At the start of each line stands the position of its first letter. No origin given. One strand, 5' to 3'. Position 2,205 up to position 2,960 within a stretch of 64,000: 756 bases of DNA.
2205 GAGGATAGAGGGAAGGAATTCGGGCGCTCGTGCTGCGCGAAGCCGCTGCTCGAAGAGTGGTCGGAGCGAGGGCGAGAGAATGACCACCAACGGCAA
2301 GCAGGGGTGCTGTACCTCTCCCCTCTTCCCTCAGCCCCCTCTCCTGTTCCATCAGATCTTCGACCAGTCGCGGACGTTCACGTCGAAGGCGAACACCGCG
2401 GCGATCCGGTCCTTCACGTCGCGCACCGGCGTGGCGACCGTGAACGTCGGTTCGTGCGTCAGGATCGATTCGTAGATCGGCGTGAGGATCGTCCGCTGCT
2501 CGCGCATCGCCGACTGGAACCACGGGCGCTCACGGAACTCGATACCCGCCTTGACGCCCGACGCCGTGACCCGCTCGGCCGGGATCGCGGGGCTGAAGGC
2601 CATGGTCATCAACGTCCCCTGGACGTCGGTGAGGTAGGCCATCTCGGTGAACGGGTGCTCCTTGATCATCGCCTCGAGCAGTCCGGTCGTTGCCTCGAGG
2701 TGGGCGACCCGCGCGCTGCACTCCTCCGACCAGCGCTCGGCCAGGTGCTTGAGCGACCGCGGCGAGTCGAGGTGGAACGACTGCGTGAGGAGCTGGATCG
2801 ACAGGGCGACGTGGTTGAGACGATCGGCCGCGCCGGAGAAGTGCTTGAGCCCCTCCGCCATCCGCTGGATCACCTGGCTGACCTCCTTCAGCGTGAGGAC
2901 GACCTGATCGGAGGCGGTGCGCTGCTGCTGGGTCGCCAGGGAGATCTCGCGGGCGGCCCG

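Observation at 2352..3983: MCP with a Cache/PAS-like sensory domain placed after (C-terminal to) the signalling domain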

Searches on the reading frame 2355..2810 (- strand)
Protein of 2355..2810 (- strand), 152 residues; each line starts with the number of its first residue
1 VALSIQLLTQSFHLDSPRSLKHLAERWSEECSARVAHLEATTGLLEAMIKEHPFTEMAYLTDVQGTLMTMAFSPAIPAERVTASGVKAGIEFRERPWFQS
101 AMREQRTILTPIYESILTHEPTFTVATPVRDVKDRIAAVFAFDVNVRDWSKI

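Call 4: search_protein_families(library=pfam, proteins=[window:2355-2810:-], max_evalue=10)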
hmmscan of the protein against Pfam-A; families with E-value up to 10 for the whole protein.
window:2355-2810:- (152 aa): 2 families
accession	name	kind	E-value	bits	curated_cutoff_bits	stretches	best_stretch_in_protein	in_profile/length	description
PF02743.24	dCache_1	-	8.5e-09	35.7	45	1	81-146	81-152/240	Cache domain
PF22673.2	MCP-like_PDC_1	-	0.00032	21.5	27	1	45-147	5-109/113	Methyl-accepting chemotaxis protein-like, first PDC sensor domain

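Call 5: find_homologous_proteins(query=window:2355-2810:-, max_evalue=0.001)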
Query window:2355-2810:- (152 aa): 7 proteins with E <= 0.001 among 31 candidates.
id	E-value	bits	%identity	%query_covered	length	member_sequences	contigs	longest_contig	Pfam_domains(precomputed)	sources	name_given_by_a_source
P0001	4.5e-67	243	74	100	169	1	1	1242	PF02743.25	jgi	jgi:hypothetical protein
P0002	6.4e-44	168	69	78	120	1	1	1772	PF02743.25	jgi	jgi:hypothetical protein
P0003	1.5e-40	157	73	76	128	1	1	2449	-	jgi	jgi:hypothetical protein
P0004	5.2e-40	155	49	100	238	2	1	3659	PF02743.25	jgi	jgi:methyl-accepting chemotaxis protein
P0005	1.7e-36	144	49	100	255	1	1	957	PF02743.25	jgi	-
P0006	9.9e-29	118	41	100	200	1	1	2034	PF02743.25,PF22673.3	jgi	jgi:hypothetical protein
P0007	2.9e-27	114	38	100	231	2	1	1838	PF02743.25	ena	-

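Call 6: search_solved_structures(query=window:2355-2810:-, max_evalue=10, show_alignments=3)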
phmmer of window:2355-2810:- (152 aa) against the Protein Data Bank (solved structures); distinct sequences matched with E-value up to 10: 11.
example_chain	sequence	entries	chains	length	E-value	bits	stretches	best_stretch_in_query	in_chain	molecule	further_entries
6iop_A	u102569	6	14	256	0.00033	24.2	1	83-146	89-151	Methyl-accepting chemotaxis protein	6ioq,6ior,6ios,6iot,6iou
4jgo_A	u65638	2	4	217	0.00073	23.1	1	83-138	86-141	Sporulation kinase D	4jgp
4jgq_A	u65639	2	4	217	0.0049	20.4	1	83-138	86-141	Sporulation kinase D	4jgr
5ltx_A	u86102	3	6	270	0.0062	20.1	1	84-138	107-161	Chemotaxis protein | Methyl-accepting chemotaxis protein PctA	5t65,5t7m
9koo_A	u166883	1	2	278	0.0065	20.1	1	84-138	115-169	Methyl-accepting chemotaxis protein PctA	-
5lt9_A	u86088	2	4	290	0.0094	19.5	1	83-132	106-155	Methyl-accepting chemotaxis protein PctB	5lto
3c8c_A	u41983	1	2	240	0.13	15.9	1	93-147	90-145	Methyl-accepting chemotaxis protein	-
5ave_A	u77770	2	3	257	0.13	15.8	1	93-147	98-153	Methyl-accepting chemotaxis (MCP) signaling domain protein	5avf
6iov_A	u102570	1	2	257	0.13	15.8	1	93-147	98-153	Methyl-accepting chemotaxis (MCP) signaling domain protein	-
3ch0_A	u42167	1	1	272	0.46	14.1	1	44-121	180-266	Glycerophosphodiester phosphodiesterase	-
3rcm_A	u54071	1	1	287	0.83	13.2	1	34-136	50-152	TatD family hydrolase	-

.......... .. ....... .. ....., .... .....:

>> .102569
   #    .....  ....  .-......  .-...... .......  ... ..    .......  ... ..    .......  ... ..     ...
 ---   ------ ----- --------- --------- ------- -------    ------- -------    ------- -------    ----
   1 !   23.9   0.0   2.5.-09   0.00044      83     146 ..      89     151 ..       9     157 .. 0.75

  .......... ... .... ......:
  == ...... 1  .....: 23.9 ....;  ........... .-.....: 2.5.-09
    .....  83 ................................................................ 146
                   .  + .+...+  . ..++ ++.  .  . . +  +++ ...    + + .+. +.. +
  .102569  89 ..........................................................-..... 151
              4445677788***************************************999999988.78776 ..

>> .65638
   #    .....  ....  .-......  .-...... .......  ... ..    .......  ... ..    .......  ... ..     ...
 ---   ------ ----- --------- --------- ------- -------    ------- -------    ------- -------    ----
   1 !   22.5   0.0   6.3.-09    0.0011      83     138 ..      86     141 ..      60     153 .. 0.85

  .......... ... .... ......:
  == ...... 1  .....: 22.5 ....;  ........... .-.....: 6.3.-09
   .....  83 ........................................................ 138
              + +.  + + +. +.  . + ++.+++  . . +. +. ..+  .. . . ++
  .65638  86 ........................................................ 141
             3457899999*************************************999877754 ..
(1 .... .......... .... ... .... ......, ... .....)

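Call 26: predict_structure(alignment_id=A2)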
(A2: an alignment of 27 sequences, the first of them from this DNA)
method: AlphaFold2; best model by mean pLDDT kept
length: 146 residues; sequences in the alignment: 27
mean_pLDDT: 90.3   pTM: 0.87
mean pLDDT of the five models: 90.3, 89.6, 88.4, 88.2, 87.5
residues with pLDDT >= 90: 115; 70-90: 19; 50-70: 12; < 50: 0
segments of 3 or more residues with pLDDT < 50: none
pLDDT, mean of each block of 10 residues (from residue 1): 58 86 91 94 94 97 95 91 92 96 93 95 95 96 76
secondary structure, 60 per line:
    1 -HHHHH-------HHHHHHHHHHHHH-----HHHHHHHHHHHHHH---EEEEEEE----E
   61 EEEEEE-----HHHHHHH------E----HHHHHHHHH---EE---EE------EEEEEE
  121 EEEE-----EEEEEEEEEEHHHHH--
elements in order: H2-6 H14-26 H32-45 E49-55 E60-66 H72-78 H90-98 E115-124 E130-139 H140-144

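Call 28: fold_search(model_id=the predicted structure, library=pdb)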
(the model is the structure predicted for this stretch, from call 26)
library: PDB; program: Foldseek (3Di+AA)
matches with E <= 10: 1181; with E <= 0.001: 144
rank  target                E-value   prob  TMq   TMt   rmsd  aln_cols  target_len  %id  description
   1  4jgp_B                9.6e-09  1.00  0.62  0.45   5.3       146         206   15  The crystal structure of sporulation kinase D sensor domain from Bacillus subtilis subsp in complex with pyruvate at 2 (released 2013-05-15)
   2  4jgo_B                1.4e-08  1.00  0.62  0.45   5.1       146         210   15  The crystal structure of sporulation kinase d sensor domain from Bacillus subtilis subsp. (released 2013-05-15)
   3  4jgq_A                1.6e-08  1.00  0.63  0.47   5.1       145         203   16  The crystal structure of sporulation kinase D mutant sensor domain, r131a, from Bacillus subtilis subsp in co-crystall (released 2013-05-15)
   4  4jgq_B                1.9e-08  1.00  0.63  0.47   5.1       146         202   14  The crystal structure of sporulation kinase D mutant sensor domain, r131a, from Bacillus subtilis subsp in co-crystall (released 2013-05-15)
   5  4jgr_A                2.6e-08  1.00  0.63  0.47   3.6       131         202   17  The crystal structure of sporulation kinase D mutant sensor domain, R131A, from Bacillus subtilis subsp at 2.4A resolu (released 2013-05-15)
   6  4jgo_A                2.8e-08  1.00  0.64  0.47   5.0       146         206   17  The crystal structure of sporulation kinase d sensor domain from Bacillus subtilis subsp. (released 2013-05-15)
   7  4jgr_B                3.0e-08  1.00  0.63  0.46   5.1       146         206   14  The crystal structure of sporulation kinase D mutant sensor domain, R131A, from Bacillus subtilis subsp at 2.4A resolu (released 2013-05-15)
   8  6pyi                  4.6e-07  1.00  0.64  0.43   3.6       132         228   20  Crystal structure of ligand-binding domain of Pseudomonas fluorescens chemoreceptor CtaA (released 2020-03-18)
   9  9koo_B                5.0e-07  1.00  0.64  0.43   3.1       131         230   24  Ligand binding domain of Pseudomonas Aeruginosa PAO1 chemoreceptor PctA in complex with MHF (released 2025-11-26)
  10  6w3r_B                9.1e-07  1.00  0.73  0.45   4.2       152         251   13  Crystal structure of ligand-binding domain of Campylobacter jejuni chemoreceptor Tlp3 in complex with 3-methylisoleuci (released 2020-05-20)
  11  6iop_B                1.0e-06  1.00  0.66  0.43   5.6       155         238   21  The ligand binding domain of Mlp24 (released 2019-03-20)
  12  5ere                  1.0e-06  1.00  0.58  0.17   9.6       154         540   10  Extracellular ligand binding receptor from Desulfohalobium retbaense DSM5692 (released 2016-08-10)
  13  5t65_A                1.3e-06  1.00  0.64  0.41   3.2       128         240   26  LIGAND BINDING DOMAIN OF PSEUDOMONAS AERUGINOSA PAO1 AMINO ACID CHEMORECEPTOR PCTA IN COMPLEX WITH L-ILE (released 2017-09-13)
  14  4xmr_B                1.3e-06  1.00  0.71  0.44   4.0       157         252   13  Crystal structure of the sensory domain of the Campylobacter jejuni chemoreceptor Tlp3 (CcmL) with isoleucine bound. (released 2015-11-04)
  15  5lto_A                1.4e-06  1.00  0.68  0.44   3.6       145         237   22  Ligand binding domain of Pseudomonas aeruginosa PAO1 amino acid chemoreceptors PctB in complex with L-Gln (released 2017-09-20)
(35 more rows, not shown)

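Call 39: search_solved_structures(query=A2, max_evalue=0.01, show_alignments=5)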
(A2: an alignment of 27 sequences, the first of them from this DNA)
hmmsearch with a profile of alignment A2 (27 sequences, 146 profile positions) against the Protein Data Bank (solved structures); distinct sequences matched with E-value up to 0.01: 11.
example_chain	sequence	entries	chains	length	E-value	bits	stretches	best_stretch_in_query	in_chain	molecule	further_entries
4jgo_A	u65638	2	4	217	2.5e-06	31.1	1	74-135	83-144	Sporulation kinase D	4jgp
4jgq_A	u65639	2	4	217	5.1e-05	26.8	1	74-135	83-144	Sporulation kinase D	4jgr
5ltx_A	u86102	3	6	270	0.00025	24.6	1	78-142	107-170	Chemotaxis protein | Methyl-accepting chemotaxis protein PctA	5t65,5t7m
9koo_A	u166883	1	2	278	0.00027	24.5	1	78-142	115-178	Methyl-accepting chemotaxis protein PctA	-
4xmq_A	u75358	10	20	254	0.0005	23.6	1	76-141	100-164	Putative methyl-accepting chemotaxis signal transduction protein | Methyl-accepting chemotaxis protein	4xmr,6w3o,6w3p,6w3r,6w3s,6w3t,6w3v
6iop_A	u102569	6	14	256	0.00052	23.6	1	80-141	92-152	Methyl-accepting chemotaxis protein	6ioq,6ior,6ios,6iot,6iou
3c8c_A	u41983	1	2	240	0.00098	22.7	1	88-140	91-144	Methyl-accepting chemotaxis protein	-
5ave_A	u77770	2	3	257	0.0012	22.4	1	88-140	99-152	Methyl-accepting chemotaxis (MCP) signaling domain protein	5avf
6iov_A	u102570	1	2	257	0.0012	22.4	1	88-140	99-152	Methyl-accepting chemotaxis (MCP) signaling domain protein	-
5lt9_A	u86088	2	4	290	0.0052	20.3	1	84-145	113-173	Methyl-accepting chemotaxis protein PctB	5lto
6pxy_A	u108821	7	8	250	0.0089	19.6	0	79-140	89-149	Putative methyl-accepting chemotaxis protein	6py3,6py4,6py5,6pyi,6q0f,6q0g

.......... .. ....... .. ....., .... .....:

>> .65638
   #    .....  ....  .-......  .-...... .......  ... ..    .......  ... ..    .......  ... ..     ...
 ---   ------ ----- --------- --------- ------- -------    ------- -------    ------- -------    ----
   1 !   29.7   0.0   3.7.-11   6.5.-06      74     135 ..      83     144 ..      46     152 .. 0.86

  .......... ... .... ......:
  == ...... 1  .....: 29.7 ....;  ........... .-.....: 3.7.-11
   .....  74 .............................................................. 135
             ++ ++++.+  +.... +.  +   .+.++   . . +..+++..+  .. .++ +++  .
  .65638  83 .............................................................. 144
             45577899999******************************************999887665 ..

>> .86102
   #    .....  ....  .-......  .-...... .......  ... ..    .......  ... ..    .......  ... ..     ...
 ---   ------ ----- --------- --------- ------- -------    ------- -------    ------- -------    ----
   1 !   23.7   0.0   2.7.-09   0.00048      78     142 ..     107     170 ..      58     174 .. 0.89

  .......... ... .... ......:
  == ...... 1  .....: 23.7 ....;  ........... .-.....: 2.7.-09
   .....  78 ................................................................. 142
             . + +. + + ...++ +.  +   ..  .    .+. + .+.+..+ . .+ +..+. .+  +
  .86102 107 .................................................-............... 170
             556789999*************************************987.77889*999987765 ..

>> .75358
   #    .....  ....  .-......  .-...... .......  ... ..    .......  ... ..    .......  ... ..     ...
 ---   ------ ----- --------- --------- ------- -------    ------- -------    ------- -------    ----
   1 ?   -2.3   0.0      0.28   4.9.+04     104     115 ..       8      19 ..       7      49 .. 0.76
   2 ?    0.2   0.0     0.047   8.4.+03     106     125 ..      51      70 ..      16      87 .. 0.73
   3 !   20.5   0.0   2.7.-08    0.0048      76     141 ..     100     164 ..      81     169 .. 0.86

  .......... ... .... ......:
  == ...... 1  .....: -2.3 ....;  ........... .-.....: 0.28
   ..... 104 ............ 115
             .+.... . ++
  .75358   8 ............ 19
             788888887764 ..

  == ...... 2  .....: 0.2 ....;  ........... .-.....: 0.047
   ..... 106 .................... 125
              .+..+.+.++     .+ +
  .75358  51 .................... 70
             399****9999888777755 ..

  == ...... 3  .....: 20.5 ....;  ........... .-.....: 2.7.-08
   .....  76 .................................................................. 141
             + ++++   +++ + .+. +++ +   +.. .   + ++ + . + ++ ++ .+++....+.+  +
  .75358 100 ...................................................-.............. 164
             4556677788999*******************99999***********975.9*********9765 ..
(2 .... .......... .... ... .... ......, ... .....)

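Call 46: search_protein_representatives(alignment_id=A2)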
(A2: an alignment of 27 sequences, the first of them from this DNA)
Query: 27 sequences, 146 profile positions. Proteins with E-value up to 0.001 (for the whole library): 824; up to 1e-10: 227; up to 1e-30: 19. The best 150 are listed.
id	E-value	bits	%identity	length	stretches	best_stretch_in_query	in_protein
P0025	1.0e-62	227.0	-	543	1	1-146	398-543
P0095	1.5e-62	226.5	-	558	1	1-146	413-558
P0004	2.0e-59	216.4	-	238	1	1-146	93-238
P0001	1.9e-55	203.4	-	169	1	1-146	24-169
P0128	3.2e-52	193.0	-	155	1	1-146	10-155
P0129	1.8e-49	184.1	-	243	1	1-146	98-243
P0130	1.5e-47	177.8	-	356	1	1-146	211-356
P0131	1.5e-45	171.4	-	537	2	2-145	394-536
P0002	4.0e-44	166.7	-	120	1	28-146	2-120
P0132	4.3e-43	163.4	-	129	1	17-146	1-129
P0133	1.3e-42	161.8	-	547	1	1-146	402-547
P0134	2.2e-40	154.6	-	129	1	20-146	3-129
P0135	7.7e-39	149.6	-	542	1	1-146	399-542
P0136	2.9e-37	144.5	-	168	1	1-146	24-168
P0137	4.8e-37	143.7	-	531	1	1-144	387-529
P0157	1.1e-21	93.9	-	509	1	6-141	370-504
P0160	2.5e-21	92.8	-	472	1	5-139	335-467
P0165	2.4e-19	86.3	-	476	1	6-140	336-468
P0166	3.1e-19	86.0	-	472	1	5-140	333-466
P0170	4.9e-18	82.1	-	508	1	6-140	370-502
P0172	7.3e-18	81.5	-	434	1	5-141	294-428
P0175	1.0e-17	81.1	-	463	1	5-141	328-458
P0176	1.3e-17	80.7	-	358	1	5-139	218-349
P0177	1.7e-17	80.4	-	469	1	5-140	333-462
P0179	2.7e-17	79.7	-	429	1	6-141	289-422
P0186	4.0e-17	79.1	-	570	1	19-140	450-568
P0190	1.3e-16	77.4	-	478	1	14-140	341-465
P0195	3.1e-16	76.3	-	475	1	3-143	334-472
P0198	4.5e-16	75.7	-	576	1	8-139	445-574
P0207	1.2e-15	74.3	-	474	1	6-143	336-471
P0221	7.2e-15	71.8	-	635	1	6-140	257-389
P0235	3.2e-14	69.7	-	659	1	28-143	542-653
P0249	8.7e-14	68.3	-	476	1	5-146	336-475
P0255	1.1e-13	68.0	-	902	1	36-139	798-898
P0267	2.2e-13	67.0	-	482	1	3-143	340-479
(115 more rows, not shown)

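Call 49: search_protein_families(library=pfam, alignment_id=A3, max_evalue=0.001)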
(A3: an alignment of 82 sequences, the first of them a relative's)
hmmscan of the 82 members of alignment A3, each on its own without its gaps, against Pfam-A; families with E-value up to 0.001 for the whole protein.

A. member 1, P0131 (537 aa): 3 families
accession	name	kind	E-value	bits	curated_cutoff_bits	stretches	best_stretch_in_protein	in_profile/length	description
PF00015.26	MCPsignal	-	9.3e-25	87.9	34.6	1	195-366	15-171/172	Methyl-accepting chemotaxis protein (MCP) signalling domain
PF02743.24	dCache_1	-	2.1e-10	41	45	1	408-532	57-153/240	Cache domain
PF22673.2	MCP-like_PDC_1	-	8e-07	29.9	27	1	472-533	49-110/113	Methyl-accepting chemotaxis protein-like, first PDC sensor domain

B. families by the number of members that match (of 82 scanned): 34 families (the first 25 are shown)
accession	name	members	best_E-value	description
PF02743.24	dCache_1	80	1.6e-53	Cache domain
PF22673.2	MCP-like_PDC_1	79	1.2e-28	Methyl-accepting chemotaxis protein-like, first PDC sensor domain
PF00015.26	MCPsignal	76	1.2e-47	Methyl-accepting chemotaxis protein (MCP) signalling domain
PF10388.15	YkuI_C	24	1.4e-09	EAL-domain associated signalling protein domain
PF07889.17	DUF1664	6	6.8e-07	Protein of unknown function (DUF1664)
PF06009.19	Laminin_II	6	1.9e-05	Laminin Domain II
PF00672.30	HAMP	4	1.3e-12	HAMP domain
PF04108.17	ATG17_like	4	5.8e-06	Autophagy protein ATG17-like domain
PF10046.14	BLOC1_2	3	1.3e-05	Biogenesis of lysosome-related organelles complex-1 subunit 2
PF06103.16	DUF948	3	1.8e-05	Bacterial protein of unknown function (DUF948)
PF17201.10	Cache_3-Cache_2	2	1.5e-19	Cache 3/Cache 2 fusion domain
PF00682.25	HMGL-like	2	8.4e-06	HMGL-like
PF17155.10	GAPES1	2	0.00093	Gammaproteobacterial periplasmic sensor domain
PF08269.17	dCache_2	1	1.3e-67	Cache domain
PF17200.10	sCache_2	1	3.6e-46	Single Cache domain 2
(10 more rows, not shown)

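Call 50: list_cluster_members(proteins=[P0160, P0165, P0172, P0176, P0186, P0198, P0235, P0255, P0221, P0157])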
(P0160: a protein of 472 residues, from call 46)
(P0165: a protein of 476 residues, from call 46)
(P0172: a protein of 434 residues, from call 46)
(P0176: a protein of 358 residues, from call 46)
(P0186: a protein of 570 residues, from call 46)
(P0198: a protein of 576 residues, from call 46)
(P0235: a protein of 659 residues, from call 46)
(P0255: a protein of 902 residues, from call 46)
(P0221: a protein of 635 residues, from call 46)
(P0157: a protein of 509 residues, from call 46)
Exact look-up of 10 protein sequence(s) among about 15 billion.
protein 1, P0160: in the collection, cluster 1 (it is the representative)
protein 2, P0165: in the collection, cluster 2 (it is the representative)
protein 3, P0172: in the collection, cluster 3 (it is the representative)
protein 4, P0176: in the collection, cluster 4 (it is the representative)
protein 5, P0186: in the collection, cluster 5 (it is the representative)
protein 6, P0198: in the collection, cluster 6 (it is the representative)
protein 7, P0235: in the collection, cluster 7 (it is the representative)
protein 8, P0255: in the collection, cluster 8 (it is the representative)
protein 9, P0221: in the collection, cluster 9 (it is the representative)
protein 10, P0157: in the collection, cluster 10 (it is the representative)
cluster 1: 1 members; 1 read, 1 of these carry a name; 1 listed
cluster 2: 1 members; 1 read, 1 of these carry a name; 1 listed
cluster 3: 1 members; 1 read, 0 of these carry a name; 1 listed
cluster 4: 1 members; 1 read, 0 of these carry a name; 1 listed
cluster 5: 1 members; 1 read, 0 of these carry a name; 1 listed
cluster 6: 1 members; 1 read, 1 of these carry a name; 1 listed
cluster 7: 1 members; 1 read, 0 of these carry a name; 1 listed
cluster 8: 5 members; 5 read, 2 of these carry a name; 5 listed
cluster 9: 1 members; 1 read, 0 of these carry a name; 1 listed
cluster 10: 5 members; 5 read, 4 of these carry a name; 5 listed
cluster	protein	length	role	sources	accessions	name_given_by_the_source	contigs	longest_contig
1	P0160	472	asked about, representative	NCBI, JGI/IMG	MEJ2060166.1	MAG: methyl-accepting chemotaxis protein [Gammaproteobacteria bacterium] | methyl-accepting chemotaxis protein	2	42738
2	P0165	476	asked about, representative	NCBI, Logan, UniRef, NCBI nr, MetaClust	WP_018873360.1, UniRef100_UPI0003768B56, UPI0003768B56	methyl-accepting chemotaxis protein [Thioalkalivibrio sp. ALJ16] | methyl-accepting chemotaxis protein n=1 Tax=Thioalkalivibrio sp. ALJ16 TaxID=1158762 ... | status=active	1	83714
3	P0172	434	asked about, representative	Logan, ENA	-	-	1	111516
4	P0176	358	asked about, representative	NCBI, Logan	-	-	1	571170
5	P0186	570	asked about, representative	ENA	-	-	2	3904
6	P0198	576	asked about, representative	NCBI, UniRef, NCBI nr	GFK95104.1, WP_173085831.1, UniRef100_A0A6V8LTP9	Methyl-accepting chemotaxis protein McpQ [Fundidesulfovibrio magnetotacticus] | Methyl-accepting chemotaxis protein McpQ n=1 Tax=Fundidesulfovibrio magnetotacticus ... | methyl-accepting chemotaxis protein [Fundidesulfovibrio magnetotacticus]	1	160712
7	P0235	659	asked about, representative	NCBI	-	-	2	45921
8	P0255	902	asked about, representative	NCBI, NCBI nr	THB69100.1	MAG: HAMP domain-containing protein [Desulfovibrio sp.]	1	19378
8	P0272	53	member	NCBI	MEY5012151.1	MAG: aspartate--tRNA ligase, partial [Verrucomicrobiota bacterium]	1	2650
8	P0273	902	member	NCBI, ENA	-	-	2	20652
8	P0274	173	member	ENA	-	-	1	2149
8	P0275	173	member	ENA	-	-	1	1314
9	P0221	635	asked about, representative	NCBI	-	-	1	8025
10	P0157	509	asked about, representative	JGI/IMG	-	methyl-accepting chemotaxis protein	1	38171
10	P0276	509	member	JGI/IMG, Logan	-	methyl-accepting chemotaxis protein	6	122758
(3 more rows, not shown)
